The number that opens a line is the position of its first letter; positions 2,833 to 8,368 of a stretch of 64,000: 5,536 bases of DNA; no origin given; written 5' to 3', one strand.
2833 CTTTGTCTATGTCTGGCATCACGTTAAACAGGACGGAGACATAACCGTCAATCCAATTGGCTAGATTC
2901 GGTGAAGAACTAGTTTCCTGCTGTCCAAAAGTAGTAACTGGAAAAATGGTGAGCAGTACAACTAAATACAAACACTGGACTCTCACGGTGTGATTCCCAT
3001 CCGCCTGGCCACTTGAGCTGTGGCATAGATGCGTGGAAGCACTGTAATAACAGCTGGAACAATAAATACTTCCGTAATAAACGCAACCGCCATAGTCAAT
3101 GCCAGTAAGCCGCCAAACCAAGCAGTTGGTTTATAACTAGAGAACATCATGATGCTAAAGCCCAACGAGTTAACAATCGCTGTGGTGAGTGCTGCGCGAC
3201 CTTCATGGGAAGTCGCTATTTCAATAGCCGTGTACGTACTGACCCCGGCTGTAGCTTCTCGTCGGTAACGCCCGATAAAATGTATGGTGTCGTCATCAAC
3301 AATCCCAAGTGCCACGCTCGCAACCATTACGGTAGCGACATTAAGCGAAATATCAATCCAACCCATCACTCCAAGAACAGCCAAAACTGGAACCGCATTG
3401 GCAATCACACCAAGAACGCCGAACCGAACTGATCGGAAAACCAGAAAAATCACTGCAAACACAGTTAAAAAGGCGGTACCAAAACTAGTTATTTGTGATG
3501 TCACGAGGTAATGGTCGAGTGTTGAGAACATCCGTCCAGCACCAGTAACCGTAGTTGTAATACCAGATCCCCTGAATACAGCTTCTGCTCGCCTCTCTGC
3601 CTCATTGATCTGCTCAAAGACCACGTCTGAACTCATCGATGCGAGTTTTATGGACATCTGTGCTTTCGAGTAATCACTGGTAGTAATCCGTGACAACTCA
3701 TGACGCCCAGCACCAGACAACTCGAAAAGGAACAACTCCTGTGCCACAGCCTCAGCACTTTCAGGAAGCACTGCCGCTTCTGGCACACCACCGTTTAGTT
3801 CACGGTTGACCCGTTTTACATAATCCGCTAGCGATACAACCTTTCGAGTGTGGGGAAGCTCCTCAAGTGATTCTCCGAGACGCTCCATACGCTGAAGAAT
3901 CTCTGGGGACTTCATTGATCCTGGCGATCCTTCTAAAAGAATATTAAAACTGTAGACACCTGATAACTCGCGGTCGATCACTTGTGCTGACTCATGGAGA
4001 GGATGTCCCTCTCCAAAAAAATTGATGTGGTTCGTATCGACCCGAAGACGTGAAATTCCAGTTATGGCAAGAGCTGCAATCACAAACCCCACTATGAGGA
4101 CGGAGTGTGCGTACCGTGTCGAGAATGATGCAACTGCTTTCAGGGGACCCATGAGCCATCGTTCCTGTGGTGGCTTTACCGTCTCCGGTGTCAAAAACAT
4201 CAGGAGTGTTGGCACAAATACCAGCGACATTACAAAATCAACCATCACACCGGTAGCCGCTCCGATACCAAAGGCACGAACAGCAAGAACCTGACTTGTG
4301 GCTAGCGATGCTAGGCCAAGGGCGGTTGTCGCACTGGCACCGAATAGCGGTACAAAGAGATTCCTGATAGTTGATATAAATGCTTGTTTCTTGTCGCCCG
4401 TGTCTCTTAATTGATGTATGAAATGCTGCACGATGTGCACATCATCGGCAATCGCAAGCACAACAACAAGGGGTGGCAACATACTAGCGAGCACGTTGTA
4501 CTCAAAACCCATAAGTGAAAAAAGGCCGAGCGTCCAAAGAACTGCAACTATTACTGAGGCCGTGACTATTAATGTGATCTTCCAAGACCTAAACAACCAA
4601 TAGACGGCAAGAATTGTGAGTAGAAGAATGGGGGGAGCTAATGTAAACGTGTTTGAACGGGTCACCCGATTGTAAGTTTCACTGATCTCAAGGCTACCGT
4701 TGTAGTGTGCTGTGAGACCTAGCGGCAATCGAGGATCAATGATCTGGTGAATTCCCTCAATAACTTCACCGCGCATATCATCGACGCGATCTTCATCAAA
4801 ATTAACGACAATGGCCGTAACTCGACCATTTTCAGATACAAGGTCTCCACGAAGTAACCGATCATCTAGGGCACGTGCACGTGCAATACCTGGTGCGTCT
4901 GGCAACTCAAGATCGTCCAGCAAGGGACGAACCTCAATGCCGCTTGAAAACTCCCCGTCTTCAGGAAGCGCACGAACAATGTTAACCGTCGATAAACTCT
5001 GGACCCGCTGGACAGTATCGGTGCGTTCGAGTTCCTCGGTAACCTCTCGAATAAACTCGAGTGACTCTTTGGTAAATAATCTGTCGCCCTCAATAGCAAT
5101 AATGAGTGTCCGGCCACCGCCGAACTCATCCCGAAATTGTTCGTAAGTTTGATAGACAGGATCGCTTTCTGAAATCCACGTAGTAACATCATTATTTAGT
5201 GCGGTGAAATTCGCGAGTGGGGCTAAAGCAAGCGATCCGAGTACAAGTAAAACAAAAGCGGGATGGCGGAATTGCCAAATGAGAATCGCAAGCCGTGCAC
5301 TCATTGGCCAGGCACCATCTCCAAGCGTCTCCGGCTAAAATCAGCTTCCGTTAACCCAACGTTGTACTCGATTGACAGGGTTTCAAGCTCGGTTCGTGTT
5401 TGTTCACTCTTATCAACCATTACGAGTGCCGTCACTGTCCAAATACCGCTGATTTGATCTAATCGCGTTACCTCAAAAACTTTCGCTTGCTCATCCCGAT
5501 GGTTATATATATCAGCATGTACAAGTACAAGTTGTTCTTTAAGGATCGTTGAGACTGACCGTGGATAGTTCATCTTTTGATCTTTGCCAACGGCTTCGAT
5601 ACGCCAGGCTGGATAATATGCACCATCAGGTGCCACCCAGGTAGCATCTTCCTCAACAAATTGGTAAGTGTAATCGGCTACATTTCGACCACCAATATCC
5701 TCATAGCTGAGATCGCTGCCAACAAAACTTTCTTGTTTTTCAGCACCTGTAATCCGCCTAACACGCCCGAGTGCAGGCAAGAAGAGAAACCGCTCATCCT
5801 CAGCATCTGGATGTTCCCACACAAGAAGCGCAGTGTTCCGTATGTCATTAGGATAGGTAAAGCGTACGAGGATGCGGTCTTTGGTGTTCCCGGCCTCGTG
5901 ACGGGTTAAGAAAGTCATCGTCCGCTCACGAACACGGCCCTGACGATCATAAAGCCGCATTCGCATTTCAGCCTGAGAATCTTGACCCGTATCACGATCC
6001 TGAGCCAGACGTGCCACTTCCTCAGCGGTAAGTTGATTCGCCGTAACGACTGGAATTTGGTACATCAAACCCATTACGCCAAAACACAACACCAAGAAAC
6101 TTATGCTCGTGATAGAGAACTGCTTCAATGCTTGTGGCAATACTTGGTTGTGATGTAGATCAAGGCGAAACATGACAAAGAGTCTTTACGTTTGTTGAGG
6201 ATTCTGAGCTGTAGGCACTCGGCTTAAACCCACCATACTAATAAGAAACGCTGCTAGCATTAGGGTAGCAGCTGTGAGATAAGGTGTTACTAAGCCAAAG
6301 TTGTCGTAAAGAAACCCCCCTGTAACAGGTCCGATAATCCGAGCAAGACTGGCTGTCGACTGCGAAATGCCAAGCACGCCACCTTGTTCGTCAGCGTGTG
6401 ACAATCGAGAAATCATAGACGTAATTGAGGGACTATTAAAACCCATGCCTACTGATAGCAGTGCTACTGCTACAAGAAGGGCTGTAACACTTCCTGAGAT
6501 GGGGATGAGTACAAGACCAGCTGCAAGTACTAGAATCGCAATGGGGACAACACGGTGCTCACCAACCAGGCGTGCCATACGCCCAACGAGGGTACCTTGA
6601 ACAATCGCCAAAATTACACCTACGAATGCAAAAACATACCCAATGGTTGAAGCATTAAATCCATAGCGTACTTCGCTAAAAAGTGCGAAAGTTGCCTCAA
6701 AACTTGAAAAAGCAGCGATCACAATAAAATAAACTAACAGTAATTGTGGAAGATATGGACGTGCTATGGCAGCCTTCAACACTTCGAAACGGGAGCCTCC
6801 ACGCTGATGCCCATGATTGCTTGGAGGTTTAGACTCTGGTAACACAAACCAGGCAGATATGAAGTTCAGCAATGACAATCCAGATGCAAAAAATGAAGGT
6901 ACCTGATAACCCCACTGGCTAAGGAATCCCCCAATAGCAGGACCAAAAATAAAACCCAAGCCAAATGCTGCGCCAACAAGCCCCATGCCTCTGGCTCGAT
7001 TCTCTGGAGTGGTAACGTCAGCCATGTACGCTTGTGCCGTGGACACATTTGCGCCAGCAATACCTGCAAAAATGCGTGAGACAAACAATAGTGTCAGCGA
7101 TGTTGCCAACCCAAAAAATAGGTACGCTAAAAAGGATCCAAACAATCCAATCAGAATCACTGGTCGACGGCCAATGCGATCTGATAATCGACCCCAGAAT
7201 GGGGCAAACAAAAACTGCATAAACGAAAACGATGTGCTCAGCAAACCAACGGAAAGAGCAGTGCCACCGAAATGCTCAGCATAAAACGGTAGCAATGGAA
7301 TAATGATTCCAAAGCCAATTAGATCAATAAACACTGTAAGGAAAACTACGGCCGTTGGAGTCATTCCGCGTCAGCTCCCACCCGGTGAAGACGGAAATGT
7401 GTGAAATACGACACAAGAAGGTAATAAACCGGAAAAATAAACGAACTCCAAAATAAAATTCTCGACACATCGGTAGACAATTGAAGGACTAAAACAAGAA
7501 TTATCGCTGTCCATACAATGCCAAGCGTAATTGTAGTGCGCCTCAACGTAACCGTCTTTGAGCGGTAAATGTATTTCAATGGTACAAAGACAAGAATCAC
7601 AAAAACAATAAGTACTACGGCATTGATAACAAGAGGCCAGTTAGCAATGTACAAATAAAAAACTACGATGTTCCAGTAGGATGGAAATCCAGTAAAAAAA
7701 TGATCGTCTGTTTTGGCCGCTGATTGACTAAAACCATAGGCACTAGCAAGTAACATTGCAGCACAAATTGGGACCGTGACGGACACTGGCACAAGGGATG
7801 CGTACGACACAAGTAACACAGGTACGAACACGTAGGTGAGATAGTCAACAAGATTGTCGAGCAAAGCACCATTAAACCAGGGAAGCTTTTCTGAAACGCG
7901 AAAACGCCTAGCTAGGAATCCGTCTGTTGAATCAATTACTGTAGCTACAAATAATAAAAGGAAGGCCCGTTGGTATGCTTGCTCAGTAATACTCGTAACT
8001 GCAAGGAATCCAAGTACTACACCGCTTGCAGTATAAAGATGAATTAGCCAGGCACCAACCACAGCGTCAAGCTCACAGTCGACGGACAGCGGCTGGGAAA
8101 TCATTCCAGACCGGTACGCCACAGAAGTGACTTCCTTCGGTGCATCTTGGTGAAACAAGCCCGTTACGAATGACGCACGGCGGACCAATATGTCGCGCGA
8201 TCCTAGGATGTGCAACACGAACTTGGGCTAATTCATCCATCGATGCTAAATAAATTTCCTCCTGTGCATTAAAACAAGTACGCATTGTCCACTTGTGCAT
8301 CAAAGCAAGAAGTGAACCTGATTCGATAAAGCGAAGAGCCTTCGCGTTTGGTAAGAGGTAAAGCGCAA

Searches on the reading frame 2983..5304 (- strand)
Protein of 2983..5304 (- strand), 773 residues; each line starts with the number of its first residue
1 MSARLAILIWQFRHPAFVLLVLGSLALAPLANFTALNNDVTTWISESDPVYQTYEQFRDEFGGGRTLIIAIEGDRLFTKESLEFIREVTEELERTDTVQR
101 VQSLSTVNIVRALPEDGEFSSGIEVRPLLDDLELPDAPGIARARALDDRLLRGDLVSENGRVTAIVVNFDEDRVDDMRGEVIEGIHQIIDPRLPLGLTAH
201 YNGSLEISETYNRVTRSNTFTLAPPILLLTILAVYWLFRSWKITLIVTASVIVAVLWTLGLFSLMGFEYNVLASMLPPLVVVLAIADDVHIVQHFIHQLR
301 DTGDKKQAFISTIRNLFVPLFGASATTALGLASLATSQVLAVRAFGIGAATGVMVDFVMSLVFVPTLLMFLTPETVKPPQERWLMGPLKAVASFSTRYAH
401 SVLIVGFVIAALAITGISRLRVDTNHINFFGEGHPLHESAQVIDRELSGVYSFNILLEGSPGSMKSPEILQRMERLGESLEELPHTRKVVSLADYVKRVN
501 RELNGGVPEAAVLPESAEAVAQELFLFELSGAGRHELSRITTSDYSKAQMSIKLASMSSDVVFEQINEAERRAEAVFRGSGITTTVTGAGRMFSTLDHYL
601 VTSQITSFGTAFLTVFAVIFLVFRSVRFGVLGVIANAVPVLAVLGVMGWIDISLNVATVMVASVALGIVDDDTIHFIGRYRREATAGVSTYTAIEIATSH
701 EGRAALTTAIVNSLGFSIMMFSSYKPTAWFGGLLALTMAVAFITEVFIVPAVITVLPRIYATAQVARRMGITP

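Call 83: search_protein_families(library=pfam, proteins=[window:2983-5304:-], max_evalue=0.001)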
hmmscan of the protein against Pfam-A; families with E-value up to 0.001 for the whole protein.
window:2983-5304:- (773 aa): 5 families
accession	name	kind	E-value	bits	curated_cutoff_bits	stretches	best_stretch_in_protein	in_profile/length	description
PF03176.21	MMPL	-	4.9e-35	121.5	20.5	2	55-379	18-310/333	MMPL family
PF12349.14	Sterol-sensing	-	8.4e-11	42.4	22.3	1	241-369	6-134/153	Sterol-sensing domain of SREBP cleavage-activation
PF02460.24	Patched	-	2.2e-09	37.7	23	1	235-368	22-154/156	Patched SSD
PF00873.25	ACR_tran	-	2.9e-07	29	28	1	173-371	821-1020/1021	AcrB/AcrD/AcrF family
PF09371.15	Tex_N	-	0.00092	19.3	32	0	654-690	11-47/75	Tex-like protein N-terminal domain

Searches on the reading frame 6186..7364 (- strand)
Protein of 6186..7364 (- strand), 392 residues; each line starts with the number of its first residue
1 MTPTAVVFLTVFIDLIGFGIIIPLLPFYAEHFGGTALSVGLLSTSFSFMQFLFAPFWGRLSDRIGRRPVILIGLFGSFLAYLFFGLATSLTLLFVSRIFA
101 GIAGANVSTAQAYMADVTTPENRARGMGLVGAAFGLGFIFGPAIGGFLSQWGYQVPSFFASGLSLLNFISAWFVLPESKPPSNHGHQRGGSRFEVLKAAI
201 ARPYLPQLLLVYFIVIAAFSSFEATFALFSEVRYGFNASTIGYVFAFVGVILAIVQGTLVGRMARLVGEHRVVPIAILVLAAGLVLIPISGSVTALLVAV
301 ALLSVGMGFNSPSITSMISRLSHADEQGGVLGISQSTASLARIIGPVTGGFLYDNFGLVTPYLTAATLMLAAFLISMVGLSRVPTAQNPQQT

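Call 83: search_protein_families(library=pfam, proteins=[window:6186-7364:-], max_evalue=0.001)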
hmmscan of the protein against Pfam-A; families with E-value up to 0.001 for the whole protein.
window:6186-7364:- (392 aa): 6 families
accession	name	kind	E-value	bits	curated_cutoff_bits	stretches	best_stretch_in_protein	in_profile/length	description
PF07690.21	MFS_1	-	9e-67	225.9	33.4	2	7-263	1-265/347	Major Facilitator Superfamily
PF12832.13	MFS_1_like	-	7.3e-16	58.6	25.2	2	6-158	216-371/373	MFS_1 like family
PF13347.12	MFS_2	-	5.7e-12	45.3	27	2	131-326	149-347/427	MFS/sugar transport protein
PF00083.30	Sugar_tr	-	1.3e-10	41.3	22.3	1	36-179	45-195/452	Sugar (and other) transporter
PF05977.19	MFS_3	-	1.8e-06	27.2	27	0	37-302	45-316/524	Transmembrane secretion effector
PF06779.20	MFS_4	-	2.9e-06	27.3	26.3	1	59-374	54-362/364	Uncharacterised MFS-type transporter YbfB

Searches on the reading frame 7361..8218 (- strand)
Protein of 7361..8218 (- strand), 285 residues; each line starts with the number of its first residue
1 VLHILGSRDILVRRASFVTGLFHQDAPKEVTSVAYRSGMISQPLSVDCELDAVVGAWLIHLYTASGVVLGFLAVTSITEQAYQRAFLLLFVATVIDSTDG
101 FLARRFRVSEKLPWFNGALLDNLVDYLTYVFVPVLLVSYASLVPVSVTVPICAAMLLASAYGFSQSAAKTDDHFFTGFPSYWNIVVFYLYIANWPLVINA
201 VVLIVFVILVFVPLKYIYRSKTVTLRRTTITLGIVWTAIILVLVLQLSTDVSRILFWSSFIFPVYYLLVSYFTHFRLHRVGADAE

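Call 83: search_protein_families(library=pfam, proteins=[window:7361-8218:-], max_evalue=0.001)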
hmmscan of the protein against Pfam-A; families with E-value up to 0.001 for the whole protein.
window:7361-8218:- (285 aa): 1 family
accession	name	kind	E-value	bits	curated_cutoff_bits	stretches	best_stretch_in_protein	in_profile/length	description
PF01066.26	CDP-OH_P_transf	-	2.2e-07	31.8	22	1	69-209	15-149/152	CDP-alcohol phosphatidyltransferase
